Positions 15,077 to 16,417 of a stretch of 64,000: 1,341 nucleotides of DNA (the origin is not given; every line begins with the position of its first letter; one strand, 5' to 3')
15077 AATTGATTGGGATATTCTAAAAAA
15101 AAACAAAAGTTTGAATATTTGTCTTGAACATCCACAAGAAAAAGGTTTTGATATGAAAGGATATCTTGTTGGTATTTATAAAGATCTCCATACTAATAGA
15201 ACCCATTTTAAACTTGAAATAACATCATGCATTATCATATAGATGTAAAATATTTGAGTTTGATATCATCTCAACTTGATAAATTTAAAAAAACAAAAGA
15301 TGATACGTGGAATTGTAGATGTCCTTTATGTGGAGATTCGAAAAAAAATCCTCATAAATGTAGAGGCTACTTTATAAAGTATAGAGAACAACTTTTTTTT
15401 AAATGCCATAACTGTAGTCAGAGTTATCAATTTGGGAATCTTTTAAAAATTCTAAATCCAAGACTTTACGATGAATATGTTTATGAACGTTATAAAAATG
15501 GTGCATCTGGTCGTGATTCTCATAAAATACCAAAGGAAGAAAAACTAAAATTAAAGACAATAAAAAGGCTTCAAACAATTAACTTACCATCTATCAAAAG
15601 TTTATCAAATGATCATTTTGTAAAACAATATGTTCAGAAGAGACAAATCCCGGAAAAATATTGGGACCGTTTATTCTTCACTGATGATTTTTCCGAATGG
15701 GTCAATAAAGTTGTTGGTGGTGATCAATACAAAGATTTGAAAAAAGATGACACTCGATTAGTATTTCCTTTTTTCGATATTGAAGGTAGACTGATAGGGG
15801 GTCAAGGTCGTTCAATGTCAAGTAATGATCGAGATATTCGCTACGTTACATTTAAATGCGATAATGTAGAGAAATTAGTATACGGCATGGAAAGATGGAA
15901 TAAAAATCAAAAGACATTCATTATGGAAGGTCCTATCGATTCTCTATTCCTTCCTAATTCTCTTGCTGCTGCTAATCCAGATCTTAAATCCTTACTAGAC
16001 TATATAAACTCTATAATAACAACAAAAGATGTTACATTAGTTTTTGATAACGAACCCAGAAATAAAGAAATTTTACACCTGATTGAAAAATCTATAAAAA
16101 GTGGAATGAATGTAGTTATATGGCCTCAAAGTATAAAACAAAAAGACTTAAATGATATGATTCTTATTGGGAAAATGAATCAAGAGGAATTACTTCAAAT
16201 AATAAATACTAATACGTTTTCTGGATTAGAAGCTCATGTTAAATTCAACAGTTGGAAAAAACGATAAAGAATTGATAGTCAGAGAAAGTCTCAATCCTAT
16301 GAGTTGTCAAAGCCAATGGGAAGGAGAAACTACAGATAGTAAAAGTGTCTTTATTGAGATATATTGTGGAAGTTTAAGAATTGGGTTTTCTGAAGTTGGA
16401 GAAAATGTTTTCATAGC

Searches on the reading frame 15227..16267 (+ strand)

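Call 23: search_protein_families(library=phrogs, proteins=[window:15227-16267:+], max_evalue=0.00001)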
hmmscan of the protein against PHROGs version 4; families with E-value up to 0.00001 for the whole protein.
window:15227-16267:+ (346 aa): 3 families
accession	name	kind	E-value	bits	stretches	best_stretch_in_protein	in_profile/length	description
phrog_451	-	unknown function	1.5e-78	265.9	1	4-345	132-460/461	-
phrog_47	-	DNA, RNA and nucleotide metabolism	2.2e-70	239.3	1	11-345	32-351/947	DNA primase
phrog_21887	-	DNA, RNA and nucleotide metabolism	2e-32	113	1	213-345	4-130/131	DNA primase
